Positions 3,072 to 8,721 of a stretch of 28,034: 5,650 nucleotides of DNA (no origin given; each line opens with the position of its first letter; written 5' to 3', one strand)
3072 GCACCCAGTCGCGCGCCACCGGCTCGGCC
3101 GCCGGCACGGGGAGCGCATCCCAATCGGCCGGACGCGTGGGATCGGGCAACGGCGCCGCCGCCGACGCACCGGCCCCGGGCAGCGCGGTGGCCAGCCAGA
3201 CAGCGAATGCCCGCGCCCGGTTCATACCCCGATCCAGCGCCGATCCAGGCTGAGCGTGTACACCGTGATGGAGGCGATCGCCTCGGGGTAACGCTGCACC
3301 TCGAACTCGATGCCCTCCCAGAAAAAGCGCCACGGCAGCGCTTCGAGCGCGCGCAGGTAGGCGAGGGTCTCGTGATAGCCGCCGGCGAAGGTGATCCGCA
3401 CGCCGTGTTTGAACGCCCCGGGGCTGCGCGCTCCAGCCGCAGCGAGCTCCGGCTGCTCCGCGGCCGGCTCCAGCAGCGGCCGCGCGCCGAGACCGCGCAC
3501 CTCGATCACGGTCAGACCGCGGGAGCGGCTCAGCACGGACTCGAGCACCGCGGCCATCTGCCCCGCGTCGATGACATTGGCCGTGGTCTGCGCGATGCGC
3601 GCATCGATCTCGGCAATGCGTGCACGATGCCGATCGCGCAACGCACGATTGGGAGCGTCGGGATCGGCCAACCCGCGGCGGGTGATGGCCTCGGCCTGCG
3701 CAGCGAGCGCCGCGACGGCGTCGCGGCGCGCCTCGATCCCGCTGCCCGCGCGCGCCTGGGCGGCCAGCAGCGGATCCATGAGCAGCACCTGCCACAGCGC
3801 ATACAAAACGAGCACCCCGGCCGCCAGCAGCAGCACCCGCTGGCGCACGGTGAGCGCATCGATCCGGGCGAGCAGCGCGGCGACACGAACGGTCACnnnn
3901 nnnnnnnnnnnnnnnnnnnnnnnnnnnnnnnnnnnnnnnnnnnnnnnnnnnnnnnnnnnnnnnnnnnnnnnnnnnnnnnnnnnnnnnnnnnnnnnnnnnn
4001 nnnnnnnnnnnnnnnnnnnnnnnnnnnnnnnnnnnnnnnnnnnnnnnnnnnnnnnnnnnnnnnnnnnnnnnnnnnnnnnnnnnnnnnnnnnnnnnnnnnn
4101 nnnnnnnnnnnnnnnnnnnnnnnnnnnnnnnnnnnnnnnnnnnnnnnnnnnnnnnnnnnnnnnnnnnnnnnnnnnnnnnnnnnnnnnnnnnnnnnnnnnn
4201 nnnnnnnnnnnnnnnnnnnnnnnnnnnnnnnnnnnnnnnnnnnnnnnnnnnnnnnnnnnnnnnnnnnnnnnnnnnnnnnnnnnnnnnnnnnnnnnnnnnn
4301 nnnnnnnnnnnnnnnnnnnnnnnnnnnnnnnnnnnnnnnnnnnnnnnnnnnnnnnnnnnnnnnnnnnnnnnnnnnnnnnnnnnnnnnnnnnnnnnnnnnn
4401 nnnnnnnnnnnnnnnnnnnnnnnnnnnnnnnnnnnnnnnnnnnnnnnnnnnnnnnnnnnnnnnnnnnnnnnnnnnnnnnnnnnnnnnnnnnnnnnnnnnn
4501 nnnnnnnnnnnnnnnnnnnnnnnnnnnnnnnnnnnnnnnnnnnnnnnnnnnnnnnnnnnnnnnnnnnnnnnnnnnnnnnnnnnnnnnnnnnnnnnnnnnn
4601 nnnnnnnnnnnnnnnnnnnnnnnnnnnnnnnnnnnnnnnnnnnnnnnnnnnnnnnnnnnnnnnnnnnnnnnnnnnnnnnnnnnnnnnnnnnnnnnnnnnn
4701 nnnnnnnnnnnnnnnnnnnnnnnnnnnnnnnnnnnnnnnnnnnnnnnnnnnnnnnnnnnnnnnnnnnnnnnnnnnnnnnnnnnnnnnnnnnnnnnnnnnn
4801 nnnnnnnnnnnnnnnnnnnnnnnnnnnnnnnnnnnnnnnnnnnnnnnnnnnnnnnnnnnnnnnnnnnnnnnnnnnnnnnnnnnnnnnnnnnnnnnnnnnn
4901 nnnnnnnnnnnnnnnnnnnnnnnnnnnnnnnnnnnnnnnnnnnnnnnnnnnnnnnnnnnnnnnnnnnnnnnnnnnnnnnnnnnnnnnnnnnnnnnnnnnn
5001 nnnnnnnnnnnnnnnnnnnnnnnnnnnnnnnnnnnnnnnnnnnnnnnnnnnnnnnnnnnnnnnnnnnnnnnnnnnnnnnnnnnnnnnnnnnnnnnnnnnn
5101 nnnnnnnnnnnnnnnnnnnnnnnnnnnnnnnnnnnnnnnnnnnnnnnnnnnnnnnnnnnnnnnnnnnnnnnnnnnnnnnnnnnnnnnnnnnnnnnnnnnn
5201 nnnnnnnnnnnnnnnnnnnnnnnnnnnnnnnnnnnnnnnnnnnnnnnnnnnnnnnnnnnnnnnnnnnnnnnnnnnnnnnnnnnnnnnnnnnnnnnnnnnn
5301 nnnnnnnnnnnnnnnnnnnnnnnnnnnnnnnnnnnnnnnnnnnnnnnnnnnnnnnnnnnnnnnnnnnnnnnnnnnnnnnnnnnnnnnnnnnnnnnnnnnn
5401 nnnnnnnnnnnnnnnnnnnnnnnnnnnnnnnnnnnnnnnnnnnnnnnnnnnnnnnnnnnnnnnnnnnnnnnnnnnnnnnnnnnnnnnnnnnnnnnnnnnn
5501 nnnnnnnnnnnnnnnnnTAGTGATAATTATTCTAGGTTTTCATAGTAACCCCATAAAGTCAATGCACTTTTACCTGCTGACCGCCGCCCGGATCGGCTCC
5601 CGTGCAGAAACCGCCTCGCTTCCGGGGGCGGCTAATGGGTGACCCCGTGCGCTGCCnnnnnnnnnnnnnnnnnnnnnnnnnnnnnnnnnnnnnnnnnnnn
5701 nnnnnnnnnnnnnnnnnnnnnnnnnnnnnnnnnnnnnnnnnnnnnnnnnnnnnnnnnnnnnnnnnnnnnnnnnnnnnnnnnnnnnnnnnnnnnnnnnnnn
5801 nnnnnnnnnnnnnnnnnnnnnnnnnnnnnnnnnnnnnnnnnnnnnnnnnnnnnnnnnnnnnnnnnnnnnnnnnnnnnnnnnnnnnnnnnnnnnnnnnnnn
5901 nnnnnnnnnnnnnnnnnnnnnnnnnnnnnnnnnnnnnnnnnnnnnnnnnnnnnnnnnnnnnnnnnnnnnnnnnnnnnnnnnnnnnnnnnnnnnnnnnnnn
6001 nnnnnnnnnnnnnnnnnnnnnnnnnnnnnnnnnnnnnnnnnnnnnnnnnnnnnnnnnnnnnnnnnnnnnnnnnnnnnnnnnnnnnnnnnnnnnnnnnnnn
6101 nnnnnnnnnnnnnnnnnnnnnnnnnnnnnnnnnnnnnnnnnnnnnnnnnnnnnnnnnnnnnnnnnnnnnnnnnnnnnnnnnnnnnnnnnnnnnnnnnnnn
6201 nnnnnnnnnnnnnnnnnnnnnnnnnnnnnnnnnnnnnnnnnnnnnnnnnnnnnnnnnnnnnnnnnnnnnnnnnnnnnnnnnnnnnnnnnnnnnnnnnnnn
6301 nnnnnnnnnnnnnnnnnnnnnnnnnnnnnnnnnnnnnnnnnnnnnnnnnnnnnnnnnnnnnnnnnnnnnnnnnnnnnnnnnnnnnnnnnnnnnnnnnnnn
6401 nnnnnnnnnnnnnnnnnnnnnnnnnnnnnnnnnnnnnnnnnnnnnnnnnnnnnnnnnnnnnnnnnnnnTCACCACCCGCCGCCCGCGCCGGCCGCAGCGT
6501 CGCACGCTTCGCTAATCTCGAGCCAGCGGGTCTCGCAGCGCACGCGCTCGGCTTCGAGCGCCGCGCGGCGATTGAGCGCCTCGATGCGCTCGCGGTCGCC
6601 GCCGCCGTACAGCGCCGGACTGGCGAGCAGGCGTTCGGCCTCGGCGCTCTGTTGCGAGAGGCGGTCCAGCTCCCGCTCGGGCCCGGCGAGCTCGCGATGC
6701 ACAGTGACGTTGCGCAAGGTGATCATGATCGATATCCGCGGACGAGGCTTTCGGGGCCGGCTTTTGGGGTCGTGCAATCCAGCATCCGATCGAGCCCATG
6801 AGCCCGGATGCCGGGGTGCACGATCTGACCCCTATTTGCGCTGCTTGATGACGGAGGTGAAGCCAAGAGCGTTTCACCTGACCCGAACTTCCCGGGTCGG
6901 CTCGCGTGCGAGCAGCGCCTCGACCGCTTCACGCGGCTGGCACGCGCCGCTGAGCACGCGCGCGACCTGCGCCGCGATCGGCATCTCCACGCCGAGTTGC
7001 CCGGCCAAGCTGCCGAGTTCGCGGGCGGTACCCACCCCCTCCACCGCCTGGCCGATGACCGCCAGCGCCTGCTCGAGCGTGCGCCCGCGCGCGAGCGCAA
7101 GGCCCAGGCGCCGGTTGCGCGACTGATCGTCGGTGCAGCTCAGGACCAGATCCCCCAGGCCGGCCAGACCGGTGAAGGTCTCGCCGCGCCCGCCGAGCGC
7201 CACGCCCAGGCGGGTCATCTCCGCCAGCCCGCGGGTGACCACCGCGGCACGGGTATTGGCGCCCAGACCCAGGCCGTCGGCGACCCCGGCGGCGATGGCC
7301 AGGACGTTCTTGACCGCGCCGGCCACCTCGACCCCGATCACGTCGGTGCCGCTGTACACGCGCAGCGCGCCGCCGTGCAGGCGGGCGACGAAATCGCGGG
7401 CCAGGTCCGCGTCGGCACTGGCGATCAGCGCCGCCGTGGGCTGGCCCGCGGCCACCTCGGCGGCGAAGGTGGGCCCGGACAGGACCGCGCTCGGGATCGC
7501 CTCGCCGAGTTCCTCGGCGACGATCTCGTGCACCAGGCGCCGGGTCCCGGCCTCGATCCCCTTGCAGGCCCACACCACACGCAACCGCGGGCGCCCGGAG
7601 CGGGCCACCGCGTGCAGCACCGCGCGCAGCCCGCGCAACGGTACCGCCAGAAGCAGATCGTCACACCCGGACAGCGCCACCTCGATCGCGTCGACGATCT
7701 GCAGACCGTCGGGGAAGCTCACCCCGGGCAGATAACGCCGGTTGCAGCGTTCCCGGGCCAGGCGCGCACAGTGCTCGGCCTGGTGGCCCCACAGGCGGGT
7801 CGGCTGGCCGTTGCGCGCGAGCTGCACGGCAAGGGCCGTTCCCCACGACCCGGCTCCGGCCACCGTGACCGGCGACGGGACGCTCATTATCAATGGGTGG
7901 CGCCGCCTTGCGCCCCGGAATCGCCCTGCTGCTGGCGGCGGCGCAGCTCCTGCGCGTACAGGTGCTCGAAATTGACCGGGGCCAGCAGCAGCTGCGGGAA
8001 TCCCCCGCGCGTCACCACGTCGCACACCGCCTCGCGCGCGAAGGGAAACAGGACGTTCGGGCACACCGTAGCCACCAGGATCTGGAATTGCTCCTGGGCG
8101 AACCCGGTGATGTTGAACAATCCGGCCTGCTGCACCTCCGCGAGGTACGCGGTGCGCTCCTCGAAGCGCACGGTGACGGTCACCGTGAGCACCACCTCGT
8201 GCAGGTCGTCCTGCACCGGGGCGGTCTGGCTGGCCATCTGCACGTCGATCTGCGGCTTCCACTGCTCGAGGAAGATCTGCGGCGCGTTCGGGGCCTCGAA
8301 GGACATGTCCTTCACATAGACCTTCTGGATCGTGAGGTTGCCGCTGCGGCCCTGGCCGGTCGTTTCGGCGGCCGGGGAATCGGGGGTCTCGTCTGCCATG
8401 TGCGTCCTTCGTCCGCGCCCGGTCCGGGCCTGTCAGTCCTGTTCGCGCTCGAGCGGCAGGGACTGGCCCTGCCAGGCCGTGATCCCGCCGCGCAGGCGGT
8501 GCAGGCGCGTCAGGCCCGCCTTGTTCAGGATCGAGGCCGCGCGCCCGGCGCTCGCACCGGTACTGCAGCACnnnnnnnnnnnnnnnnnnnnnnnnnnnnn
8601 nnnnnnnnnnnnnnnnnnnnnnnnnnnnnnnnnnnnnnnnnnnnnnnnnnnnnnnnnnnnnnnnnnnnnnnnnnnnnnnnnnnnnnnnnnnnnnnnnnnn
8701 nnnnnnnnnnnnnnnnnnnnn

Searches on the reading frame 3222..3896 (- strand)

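Call 9: search_protein_families(library=pfam, proteins=[window:3222-3896:-])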
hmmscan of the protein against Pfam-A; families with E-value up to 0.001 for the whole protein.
window:3222-3896:- (224 aa): 1 family
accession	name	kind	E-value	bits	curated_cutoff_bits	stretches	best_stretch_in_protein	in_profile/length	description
PF04612.17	T2SSM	-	0.00014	22.5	27.8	1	7-89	3-86/160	Type II secretion system (T2SS), protein M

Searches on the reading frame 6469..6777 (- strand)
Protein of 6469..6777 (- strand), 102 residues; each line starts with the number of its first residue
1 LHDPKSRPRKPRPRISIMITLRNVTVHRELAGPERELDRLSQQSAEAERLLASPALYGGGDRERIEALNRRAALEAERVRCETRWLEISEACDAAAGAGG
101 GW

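Call 10: search_protein_families(library=pfam, proteins=[window:6469-6777:-])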
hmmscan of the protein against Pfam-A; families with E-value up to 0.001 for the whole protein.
window:6469-6777:- (102 aa): 1 family
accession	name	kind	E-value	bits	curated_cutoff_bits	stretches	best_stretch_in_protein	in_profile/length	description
PF16326.10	ABC_tran_CTD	-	3.8e-07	30.7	32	1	28-90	8-69/69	ABC transporter C-terminal domain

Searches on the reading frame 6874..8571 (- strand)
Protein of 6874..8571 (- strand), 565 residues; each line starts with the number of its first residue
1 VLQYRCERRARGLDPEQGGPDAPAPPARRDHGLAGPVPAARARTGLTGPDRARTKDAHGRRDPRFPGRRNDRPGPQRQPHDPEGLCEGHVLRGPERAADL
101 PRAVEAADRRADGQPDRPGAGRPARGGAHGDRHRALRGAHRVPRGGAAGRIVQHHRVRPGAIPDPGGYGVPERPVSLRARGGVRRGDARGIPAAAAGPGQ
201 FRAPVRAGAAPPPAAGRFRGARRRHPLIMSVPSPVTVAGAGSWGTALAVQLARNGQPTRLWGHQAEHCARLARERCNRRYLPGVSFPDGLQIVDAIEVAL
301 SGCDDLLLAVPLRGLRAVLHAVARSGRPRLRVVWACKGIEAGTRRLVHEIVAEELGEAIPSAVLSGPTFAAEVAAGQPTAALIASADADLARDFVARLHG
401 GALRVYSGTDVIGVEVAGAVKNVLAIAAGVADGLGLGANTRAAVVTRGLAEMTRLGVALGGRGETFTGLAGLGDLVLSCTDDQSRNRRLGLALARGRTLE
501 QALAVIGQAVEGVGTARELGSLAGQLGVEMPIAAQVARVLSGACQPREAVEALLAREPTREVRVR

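Call 9: search_protein_families(library=pfam, proteins=[window:6874-8571:-])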
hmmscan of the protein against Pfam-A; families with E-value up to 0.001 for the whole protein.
window:6874-8571:- (565 aa): 3 families
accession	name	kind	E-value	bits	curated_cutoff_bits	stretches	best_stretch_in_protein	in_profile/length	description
PF07479.19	NAD_Gly3P_dh_C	-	9.4e-53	178.7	25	1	410-551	1-142/142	NAD-dependent glycerol-3-phosphate dehydrogenase C-terminus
PF01210.29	NAD_Gly3P_dh_N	-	7.6e-46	156.4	23.1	1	235-390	2-157/158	NAD-dependent glycerol-3-phosphate dehydrogenase N-terminus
PF20618.3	GPD_NAD_C_bact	-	1.4e-19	70.8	27.6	1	470-536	1-66/66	Bacterial GPD, NAD-dependent C-terminal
